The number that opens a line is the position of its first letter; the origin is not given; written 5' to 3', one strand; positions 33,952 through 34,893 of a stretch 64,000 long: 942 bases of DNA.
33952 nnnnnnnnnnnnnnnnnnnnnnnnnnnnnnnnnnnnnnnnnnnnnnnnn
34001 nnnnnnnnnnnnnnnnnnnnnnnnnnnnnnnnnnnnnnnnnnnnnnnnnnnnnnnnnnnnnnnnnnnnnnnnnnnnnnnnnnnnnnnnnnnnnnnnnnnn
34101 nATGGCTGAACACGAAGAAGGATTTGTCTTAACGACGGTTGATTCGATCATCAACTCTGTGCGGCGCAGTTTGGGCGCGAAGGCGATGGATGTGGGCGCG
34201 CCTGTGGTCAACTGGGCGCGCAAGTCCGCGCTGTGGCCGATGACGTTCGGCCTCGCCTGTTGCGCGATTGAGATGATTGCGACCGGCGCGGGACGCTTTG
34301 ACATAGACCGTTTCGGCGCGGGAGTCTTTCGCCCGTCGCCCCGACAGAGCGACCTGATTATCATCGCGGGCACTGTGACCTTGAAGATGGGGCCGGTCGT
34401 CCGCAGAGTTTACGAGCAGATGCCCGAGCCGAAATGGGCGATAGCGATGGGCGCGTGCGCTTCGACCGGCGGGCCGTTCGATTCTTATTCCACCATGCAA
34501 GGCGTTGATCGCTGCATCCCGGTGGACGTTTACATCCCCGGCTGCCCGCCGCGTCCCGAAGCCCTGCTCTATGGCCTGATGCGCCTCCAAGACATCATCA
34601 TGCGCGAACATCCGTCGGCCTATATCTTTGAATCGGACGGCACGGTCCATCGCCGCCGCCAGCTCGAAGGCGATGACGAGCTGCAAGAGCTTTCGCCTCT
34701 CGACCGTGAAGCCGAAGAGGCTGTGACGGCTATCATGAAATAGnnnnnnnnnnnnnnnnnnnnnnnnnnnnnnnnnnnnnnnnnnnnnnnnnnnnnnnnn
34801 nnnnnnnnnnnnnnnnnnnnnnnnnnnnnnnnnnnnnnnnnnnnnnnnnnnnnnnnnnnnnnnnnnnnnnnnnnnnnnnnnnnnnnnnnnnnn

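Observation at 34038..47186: Four near-identical AGTTTTY-family hairpins, all inside the nuo operon, giving four genes the same 5-prime context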

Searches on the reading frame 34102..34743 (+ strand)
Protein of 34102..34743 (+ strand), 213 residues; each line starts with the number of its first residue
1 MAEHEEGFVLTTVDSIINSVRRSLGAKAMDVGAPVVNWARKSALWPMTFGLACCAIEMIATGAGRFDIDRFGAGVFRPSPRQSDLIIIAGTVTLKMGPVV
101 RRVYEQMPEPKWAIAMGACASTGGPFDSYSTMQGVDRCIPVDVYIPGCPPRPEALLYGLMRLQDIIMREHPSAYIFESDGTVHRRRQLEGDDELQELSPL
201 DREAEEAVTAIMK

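Call 7: search_protein_families(library=pfam, proteins=[window:34102-34743:+])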
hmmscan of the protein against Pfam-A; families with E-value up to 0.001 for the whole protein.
window:34102-34743:+ (213 aa): 1 family
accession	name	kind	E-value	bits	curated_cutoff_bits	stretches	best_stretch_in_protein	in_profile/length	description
PF01058.29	Oxidored_q6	-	7.7e-28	97.2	27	1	53-162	1-128/128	NADH ubiquinone oxidoreductase, 20 Kd subunit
